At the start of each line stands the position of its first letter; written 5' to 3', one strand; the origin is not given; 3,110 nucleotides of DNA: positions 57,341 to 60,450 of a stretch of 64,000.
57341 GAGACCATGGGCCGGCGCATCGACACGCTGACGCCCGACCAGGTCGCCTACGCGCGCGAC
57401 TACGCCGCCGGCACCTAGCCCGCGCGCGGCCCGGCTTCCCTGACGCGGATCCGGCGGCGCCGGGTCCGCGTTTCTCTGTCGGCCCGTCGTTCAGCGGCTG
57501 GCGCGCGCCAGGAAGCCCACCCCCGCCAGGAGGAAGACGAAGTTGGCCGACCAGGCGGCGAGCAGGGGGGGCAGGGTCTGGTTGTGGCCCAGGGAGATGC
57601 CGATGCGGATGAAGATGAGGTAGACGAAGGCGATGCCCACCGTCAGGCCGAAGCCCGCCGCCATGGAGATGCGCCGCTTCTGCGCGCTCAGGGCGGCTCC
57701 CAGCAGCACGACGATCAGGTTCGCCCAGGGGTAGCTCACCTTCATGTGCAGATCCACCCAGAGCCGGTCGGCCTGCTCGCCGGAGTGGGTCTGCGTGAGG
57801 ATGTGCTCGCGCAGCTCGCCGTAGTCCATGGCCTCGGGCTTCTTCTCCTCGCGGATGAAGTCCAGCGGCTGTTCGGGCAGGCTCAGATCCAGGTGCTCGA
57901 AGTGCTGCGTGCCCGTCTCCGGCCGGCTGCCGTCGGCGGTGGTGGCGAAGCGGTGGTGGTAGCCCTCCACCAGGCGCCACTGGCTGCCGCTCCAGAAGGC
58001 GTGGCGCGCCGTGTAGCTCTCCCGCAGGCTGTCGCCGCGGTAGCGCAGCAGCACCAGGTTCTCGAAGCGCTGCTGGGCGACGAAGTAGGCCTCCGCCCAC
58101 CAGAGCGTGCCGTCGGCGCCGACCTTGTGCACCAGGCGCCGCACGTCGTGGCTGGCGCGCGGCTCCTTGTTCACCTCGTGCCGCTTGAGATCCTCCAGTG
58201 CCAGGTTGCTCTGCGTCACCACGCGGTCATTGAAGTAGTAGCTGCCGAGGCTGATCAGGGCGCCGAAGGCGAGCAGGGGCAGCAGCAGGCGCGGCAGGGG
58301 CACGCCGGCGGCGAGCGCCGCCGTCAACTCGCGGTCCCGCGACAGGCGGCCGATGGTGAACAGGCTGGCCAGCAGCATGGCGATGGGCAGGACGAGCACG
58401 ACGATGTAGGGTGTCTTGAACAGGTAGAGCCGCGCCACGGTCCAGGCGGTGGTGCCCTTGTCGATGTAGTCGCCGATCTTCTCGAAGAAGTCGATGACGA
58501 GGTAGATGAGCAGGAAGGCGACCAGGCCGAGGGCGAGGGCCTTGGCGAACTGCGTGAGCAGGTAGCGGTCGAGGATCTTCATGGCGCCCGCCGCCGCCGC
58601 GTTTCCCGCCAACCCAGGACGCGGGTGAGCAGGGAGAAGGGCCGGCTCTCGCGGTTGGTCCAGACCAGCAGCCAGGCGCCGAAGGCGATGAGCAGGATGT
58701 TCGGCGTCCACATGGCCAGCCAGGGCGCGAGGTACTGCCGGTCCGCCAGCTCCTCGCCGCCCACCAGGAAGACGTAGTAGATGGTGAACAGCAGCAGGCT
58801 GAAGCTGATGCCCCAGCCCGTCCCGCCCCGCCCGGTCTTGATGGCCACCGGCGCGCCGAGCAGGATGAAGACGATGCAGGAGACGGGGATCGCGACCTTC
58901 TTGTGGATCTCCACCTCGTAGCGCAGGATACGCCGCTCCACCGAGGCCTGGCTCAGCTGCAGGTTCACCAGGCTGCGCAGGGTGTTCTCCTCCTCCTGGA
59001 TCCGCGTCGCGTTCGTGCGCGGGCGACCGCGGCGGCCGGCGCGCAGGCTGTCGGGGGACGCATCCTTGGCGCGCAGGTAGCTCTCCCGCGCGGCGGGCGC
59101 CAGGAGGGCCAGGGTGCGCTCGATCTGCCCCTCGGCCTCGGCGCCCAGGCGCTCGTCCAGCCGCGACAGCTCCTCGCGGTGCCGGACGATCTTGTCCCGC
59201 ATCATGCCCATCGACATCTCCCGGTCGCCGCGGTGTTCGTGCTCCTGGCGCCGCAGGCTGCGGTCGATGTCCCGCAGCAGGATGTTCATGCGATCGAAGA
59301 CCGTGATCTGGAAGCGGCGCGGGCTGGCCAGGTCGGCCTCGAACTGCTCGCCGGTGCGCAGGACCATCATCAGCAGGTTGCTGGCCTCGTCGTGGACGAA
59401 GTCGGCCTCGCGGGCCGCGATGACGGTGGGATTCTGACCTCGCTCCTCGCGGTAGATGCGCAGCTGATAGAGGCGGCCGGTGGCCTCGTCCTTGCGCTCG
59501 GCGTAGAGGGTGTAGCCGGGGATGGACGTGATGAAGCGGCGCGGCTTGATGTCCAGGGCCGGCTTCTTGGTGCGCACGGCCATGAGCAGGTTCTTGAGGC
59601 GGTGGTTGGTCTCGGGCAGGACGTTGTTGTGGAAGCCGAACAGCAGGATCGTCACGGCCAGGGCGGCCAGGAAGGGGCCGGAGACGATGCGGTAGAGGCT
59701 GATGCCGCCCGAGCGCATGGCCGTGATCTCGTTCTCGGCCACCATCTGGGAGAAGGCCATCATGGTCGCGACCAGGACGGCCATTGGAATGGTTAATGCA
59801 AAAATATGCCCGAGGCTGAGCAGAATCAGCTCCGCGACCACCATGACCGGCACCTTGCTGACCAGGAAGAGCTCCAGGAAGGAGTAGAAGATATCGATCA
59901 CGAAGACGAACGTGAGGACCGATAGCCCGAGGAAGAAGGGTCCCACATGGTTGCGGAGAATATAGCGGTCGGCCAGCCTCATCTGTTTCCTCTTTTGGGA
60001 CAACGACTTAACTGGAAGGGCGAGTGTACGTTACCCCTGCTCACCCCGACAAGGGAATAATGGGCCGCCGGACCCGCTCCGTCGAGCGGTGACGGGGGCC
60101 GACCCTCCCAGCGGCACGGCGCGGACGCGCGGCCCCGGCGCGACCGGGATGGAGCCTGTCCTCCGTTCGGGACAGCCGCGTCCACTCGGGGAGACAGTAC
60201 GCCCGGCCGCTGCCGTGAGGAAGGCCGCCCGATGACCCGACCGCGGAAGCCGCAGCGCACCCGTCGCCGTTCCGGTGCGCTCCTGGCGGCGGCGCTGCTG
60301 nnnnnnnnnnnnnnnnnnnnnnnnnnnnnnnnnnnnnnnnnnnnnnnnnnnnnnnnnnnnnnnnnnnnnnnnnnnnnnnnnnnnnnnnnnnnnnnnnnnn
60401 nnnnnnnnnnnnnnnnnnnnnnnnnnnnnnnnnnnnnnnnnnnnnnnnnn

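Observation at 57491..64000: T9SS translocon gene sprA (missing from ORF track) divergent from lptF-lptG in a 70% GC genome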

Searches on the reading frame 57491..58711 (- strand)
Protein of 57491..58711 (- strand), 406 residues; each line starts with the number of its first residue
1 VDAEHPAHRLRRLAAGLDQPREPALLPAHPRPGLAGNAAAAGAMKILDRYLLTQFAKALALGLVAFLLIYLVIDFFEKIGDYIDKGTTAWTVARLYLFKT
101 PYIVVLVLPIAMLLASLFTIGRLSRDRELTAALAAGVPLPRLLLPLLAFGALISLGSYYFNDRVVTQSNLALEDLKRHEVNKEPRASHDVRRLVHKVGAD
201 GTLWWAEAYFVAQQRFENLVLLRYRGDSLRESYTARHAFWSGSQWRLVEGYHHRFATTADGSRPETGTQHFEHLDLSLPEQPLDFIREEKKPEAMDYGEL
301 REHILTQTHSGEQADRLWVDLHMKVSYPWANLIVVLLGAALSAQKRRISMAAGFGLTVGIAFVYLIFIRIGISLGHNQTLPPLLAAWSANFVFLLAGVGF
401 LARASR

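Call 4: search_protein_families(library=pfam, proteins=[window:57491-58711:-], max_evalue=0.01)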
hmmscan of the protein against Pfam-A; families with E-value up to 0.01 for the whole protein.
window:57491-58711:- (406 aa): 1 family
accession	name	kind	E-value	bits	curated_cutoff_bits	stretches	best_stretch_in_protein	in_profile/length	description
PF03739.19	LptF_LptG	-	1.4e-82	278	27.9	1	49-402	1-352/353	Lipopolysaccharide export system permease LptF/LptG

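Call 5: search_protein_families(library=ncbifam, proteins=[window:57491-58711:-], max_evalue=0.01)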
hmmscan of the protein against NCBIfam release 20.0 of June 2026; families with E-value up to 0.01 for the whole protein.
window:57491-58711:- (406 aa): 2 families
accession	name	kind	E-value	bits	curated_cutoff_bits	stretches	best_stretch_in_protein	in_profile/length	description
TIGR04408.1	LptG_lptG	equivalog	6.9e-61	205.8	240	1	46-403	1-350/351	LPS export ABC transporter permease LptG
TIGR04407.1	LptF_YjgP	equivalog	4.1e-38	131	230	1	46-402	1-346/347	LPS export ABC transporter permease LptF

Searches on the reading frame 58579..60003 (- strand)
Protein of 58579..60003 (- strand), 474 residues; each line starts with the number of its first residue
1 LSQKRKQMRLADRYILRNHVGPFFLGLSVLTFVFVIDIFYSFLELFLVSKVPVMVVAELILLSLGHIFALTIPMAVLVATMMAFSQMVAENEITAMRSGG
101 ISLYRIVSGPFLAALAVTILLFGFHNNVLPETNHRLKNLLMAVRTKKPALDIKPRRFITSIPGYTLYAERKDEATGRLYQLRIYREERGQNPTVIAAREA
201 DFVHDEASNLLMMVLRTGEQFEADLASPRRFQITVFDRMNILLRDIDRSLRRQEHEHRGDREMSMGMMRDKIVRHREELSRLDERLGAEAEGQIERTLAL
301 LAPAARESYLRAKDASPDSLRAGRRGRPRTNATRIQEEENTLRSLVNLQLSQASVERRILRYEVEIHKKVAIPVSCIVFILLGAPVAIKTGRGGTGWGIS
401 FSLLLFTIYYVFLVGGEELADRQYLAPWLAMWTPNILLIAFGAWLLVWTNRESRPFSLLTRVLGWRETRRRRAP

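Call 4: search_protein_families(library=pfam, proteins=[window:58579-60003:-], max_evalue=0.01)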
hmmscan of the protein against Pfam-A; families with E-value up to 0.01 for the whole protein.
window:58579-60003:- (474 aa): 1 family
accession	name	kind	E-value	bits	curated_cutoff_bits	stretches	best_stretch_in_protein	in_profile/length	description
PF03739.19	LptF_LptG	-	1.3e-84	284.7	27.9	1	13-446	1-351/353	Lipopolysaccharide export system permease LptF/LptG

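Call 5: search_protein_families(library=ncbifam, proteins=[window:58579-60003:-], max_evalue=0.01)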
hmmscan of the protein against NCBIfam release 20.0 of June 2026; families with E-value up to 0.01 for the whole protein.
window:58579-60003:- (474 aa): 2 families
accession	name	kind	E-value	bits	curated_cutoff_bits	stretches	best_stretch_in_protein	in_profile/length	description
TIGR04407.1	LptF_YjgP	equivalog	5.4e-61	206.2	230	2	12-264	3-249/347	LPS export ABC transporter permease LptF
TIGR04408.1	LptG_lptG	equivalog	2.9e-39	134.7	240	2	11-205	2-194/351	LPS export ABC transporter permease LptG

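Call 8: find_encoding_contigs(protein=window:58582-59982:-, flank=10000, max_places=4)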
Protein seq(467 aa) (467 aa): 1 contig read that carries it; 1 place shown.
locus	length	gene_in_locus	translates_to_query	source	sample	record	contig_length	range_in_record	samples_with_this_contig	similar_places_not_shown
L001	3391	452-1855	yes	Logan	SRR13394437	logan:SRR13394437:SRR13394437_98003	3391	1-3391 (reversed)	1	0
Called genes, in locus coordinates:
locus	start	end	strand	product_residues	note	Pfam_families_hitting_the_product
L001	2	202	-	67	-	?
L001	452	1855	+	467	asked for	PF03739:LptF_LptG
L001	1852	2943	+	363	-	PF03739:LptF_LptG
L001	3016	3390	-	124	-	?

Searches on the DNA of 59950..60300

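Call 46: search_rna_families(source=window, start=59950, end=60300, threshold=evalue, max_evalue=1)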
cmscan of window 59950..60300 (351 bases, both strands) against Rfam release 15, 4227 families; matches with E-value up to 1: 0.
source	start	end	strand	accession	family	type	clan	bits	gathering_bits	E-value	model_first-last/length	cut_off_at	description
